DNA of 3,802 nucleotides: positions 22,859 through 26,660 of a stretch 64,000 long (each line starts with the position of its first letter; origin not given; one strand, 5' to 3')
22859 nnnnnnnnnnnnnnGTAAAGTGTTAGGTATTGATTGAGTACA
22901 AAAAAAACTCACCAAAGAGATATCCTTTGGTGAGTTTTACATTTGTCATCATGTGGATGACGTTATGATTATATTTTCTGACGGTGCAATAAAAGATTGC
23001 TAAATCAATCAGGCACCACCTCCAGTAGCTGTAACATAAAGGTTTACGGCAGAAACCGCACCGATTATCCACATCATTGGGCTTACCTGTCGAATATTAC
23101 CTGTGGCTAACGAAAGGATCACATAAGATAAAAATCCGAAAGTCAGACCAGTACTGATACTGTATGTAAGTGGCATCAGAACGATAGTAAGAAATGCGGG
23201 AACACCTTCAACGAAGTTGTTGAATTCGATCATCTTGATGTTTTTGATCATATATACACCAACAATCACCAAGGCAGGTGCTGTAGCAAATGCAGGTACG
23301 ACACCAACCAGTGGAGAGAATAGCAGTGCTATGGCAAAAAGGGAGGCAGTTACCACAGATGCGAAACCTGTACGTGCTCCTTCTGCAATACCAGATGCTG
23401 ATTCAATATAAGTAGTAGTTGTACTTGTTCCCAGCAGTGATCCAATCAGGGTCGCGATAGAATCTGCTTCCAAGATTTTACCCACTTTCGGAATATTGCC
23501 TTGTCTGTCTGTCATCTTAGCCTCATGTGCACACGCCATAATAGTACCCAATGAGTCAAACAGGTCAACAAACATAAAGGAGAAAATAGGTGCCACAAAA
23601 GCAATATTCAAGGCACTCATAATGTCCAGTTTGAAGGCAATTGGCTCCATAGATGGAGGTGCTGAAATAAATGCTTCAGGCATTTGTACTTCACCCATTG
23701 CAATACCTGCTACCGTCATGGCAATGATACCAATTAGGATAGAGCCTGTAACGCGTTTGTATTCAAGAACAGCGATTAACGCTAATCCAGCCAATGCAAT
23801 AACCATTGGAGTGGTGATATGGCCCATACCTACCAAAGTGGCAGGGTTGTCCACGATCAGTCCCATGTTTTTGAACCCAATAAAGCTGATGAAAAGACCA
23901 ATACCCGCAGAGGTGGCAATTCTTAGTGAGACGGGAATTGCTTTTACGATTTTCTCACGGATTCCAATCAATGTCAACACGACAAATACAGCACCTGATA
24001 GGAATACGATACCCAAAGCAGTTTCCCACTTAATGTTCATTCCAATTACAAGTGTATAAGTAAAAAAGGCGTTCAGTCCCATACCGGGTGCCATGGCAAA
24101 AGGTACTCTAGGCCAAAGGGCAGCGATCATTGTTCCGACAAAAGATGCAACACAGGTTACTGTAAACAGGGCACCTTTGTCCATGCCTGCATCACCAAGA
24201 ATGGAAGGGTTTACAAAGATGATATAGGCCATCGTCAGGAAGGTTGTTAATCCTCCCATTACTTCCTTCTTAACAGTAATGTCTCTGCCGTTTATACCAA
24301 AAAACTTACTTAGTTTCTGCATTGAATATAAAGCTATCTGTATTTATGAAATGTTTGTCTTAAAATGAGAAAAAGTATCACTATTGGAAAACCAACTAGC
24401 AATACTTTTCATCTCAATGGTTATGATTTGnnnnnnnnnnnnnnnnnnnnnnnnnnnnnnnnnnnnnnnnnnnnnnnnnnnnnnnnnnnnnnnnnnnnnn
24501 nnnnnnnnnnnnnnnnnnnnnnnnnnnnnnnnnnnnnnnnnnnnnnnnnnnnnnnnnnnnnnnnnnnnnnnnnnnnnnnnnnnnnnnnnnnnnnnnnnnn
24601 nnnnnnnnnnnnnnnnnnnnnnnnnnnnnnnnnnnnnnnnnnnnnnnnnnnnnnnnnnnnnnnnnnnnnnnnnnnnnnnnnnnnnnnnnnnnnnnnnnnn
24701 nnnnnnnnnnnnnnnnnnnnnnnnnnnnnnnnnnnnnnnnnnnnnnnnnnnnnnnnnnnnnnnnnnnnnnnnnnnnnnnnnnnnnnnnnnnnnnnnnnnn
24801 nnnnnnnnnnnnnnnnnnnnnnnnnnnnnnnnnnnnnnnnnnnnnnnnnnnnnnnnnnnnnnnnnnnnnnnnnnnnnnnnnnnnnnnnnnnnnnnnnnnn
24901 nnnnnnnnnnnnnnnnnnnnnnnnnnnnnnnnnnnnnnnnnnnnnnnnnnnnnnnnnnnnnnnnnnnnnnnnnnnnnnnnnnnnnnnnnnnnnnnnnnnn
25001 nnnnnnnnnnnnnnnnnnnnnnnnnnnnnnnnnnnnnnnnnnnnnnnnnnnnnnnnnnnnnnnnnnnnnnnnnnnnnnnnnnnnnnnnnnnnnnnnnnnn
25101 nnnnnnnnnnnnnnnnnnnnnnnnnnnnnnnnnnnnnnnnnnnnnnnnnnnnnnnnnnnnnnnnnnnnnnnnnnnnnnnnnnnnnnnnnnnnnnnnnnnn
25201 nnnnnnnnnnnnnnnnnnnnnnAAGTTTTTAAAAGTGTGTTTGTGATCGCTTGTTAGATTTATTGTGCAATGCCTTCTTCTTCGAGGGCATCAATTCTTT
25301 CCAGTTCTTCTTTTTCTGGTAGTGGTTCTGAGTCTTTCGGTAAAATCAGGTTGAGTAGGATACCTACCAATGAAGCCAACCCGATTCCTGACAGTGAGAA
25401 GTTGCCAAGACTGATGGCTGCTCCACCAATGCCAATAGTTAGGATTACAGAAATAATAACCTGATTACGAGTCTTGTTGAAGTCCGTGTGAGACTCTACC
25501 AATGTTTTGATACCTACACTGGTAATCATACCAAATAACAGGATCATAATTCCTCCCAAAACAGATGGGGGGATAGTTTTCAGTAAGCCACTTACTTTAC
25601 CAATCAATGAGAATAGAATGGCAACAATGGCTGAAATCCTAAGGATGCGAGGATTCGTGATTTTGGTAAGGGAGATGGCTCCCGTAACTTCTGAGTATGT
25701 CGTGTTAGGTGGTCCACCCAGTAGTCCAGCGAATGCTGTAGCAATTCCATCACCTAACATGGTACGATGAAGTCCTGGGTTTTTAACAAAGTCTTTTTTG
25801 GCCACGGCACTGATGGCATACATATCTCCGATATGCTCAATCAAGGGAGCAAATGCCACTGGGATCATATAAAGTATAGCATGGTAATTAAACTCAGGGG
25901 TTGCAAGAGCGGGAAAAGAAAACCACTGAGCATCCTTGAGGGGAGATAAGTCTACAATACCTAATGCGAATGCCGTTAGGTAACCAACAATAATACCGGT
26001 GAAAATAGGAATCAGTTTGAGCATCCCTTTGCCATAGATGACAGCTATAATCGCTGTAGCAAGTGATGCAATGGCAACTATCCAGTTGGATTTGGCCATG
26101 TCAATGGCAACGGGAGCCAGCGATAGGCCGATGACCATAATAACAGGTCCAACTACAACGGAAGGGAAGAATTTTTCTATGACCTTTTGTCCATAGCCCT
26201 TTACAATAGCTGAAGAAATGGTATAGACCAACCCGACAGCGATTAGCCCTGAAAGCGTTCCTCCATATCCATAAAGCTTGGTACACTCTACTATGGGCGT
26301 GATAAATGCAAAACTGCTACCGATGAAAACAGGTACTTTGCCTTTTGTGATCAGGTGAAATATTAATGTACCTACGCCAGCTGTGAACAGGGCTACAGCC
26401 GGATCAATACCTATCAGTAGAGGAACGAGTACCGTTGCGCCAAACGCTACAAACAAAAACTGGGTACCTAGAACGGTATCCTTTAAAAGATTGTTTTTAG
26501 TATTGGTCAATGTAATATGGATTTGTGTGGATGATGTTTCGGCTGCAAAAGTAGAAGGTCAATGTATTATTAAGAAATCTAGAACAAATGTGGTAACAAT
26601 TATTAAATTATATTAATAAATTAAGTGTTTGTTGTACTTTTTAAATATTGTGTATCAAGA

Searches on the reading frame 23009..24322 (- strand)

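Call 42: search_protein_families(library=pfam, proteins=[window:23009-24322:-], max_evalue=0.0001)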
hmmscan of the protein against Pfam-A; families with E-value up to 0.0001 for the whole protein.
window:23009-24322:- (437 aa): 1 family
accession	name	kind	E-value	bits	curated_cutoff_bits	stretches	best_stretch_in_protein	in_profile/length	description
PF00860.26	Xan_ur_permease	-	2.3e-49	168.6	27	1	19-392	2-386/389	Permease family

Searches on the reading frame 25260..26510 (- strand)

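Call 42: search_protein_families(library=pfam, proteins=[window:25260-26510:-], max_evalue=0.0001)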
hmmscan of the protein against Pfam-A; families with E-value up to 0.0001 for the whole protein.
window:25260-26510:- (416 aa): 1 family
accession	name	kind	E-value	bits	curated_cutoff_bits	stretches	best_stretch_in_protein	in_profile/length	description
PF00860.26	Xan_ur_permease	-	2e-87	293.9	27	1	12-366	4-386/389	Permease family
